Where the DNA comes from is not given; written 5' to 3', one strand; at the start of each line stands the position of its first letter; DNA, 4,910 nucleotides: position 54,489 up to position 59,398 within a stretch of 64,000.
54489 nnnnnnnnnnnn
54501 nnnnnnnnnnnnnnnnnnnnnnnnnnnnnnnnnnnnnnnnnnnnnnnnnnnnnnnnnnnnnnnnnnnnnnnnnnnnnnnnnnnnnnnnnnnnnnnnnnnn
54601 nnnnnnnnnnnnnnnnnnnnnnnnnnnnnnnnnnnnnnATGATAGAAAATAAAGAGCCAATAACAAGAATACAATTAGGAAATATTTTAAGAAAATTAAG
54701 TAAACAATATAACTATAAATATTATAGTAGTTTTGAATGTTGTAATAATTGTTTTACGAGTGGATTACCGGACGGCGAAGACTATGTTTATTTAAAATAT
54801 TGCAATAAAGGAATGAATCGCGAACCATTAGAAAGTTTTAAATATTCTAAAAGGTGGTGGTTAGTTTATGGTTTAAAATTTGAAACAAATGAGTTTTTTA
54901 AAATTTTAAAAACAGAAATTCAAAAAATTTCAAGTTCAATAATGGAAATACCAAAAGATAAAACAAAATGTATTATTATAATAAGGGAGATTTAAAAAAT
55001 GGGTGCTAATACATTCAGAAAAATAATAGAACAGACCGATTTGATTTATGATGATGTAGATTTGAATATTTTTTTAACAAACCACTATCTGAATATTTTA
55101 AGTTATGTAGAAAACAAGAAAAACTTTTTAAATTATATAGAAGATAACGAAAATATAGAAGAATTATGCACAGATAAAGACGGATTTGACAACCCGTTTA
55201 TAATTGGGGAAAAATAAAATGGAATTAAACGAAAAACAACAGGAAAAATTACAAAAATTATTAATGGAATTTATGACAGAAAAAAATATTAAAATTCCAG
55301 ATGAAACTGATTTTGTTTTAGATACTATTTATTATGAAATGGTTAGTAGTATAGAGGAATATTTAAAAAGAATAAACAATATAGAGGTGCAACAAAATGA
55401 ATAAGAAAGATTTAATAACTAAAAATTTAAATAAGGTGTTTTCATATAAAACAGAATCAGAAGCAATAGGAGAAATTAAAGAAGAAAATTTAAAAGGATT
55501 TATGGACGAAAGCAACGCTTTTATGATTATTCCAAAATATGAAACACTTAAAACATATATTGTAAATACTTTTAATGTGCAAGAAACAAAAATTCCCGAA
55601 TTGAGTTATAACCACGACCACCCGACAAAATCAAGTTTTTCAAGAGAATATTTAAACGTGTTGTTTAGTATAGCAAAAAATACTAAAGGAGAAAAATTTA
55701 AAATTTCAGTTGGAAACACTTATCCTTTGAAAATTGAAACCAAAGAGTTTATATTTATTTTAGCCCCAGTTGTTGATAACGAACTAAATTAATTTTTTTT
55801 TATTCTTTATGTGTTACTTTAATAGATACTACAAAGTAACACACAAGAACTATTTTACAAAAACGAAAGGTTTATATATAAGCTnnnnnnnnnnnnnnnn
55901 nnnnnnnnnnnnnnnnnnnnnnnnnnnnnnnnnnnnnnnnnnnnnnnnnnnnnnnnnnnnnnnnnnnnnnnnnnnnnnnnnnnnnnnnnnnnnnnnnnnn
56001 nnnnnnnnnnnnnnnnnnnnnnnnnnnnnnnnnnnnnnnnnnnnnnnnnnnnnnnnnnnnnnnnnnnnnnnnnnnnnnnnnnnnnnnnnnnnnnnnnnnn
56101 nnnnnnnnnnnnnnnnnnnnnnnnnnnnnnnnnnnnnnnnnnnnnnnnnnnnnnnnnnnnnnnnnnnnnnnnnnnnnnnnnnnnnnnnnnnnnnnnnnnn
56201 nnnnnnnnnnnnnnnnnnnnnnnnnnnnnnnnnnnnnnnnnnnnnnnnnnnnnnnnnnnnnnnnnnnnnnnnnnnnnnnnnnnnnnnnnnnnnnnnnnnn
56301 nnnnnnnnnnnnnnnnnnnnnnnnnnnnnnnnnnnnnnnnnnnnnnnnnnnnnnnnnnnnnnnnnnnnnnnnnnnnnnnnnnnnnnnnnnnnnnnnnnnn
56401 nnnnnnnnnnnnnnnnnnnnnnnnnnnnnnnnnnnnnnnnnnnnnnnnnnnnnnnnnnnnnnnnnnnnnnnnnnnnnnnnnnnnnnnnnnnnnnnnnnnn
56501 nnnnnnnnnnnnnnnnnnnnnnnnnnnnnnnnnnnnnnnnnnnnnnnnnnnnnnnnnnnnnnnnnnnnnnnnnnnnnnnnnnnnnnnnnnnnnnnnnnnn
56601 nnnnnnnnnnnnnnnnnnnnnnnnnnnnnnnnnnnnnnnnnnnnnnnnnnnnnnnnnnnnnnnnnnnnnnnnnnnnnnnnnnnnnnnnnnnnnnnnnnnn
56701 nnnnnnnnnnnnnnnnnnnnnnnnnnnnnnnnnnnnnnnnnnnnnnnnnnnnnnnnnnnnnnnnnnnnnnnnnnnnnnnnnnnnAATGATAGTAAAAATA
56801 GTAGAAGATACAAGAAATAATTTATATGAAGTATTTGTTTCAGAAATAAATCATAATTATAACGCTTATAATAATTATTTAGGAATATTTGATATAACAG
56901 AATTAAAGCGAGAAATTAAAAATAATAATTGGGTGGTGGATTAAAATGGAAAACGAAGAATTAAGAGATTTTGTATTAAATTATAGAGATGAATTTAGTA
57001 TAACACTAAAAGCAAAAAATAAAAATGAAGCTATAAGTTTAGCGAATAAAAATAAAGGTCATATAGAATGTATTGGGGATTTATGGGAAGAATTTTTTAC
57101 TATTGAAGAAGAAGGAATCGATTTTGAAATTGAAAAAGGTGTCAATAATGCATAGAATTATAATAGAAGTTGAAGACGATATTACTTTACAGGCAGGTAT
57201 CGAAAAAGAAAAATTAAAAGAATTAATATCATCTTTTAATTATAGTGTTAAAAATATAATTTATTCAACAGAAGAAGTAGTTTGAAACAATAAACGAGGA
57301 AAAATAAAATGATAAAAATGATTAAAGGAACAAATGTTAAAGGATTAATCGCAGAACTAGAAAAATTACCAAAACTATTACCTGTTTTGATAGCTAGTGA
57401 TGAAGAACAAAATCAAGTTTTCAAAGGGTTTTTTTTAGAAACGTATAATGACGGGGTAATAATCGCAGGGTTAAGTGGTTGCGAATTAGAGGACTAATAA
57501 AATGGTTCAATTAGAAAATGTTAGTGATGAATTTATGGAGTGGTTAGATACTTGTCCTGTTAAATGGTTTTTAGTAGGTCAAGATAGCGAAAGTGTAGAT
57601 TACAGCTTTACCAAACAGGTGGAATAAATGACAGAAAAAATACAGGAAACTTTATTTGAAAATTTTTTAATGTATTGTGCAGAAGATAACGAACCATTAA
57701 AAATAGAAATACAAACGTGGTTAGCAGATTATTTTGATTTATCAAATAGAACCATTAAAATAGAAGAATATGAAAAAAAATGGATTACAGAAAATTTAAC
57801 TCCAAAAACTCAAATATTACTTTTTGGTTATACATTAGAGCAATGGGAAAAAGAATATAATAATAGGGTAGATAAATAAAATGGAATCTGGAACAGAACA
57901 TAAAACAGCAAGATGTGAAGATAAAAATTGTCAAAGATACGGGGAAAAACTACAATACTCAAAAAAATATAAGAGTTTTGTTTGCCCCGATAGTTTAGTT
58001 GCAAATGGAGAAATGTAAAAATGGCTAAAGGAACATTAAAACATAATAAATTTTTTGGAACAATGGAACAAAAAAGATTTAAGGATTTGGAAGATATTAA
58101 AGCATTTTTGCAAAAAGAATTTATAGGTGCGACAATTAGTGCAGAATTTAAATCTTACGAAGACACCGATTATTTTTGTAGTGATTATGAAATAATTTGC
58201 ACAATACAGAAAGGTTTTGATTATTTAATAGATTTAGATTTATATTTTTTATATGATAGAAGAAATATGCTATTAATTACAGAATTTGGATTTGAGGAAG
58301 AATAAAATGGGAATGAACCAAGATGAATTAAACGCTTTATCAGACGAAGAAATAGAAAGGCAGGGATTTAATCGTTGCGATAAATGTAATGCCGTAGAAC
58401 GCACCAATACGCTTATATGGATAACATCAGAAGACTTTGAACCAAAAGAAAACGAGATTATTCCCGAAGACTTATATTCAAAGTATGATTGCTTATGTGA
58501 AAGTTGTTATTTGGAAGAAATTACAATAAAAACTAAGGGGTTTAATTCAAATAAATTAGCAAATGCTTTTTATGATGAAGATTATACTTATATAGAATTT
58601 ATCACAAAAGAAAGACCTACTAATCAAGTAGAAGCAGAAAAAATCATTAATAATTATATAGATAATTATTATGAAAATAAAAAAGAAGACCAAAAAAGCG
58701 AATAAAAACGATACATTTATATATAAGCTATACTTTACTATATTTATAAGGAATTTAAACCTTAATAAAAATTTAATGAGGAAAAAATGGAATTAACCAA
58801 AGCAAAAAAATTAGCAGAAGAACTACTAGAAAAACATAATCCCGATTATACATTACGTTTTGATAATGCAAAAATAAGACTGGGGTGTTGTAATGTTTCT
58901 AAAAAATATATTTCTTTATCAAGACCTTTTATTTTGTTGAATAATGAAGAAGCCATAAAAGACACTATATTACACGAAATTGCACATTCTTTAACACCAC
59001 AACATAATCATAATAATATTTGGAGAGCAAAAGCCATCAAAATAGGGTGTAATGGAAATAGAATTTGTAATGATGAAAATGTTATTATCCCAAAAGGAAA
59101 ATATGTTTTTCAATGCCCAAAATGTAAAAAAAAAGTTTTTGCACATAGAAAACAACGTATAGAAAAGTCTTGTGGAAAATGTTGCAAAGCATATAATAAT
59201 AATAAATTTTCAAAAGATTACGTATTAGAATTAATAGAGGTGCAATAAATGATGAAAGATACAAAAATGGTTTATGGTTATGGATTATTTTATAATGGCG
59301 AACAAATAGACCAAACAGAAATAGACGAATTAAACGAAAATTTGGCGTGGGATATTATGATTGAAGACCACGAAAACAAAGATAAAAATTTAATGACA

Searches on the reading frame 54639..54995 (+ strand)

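Call 19: search_protein_families(library=pfam, proteins=[window:54639-54995:+], max_evalue=0.05)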
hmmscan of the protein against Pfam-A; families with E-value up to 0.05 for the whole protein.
window:54639-54995:+ (118 aa): 1 family
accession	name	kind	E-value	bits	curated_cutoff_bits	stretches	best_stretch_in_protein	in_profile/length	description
PF00778.23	DIX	-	0.029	14.7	22.2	0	5-33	20-48/77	DIX domain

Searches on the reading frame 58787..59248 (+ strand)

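Call 42: search_protein_families(library=pfam, proteins=[window:58787-59248:+], max_evalue=0.05)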
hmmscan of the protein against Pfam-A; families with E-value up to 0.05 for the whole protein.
window:58787-59248:+ (153 aa): 4 families
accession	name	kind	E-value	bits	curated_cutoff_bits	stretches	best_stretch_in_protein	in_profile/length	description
PF10263.15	SprT-like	-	4.9e-10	39.7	25.6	1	9-93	8-102/108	SprT-like family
PF01863.23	YgjP-like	-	0.0013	19.3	26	1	23-75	134-184/207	YgjP-like, metallopeptidase domain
PF17283.8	Zn_ribbon_SprT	-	0.0054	17.2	28.1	1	105-134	2-32/38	SprT-like zinc ribbon domain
PF08325.16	WLM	-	0.035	14.6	26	0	55-76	81-102/190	WLM domain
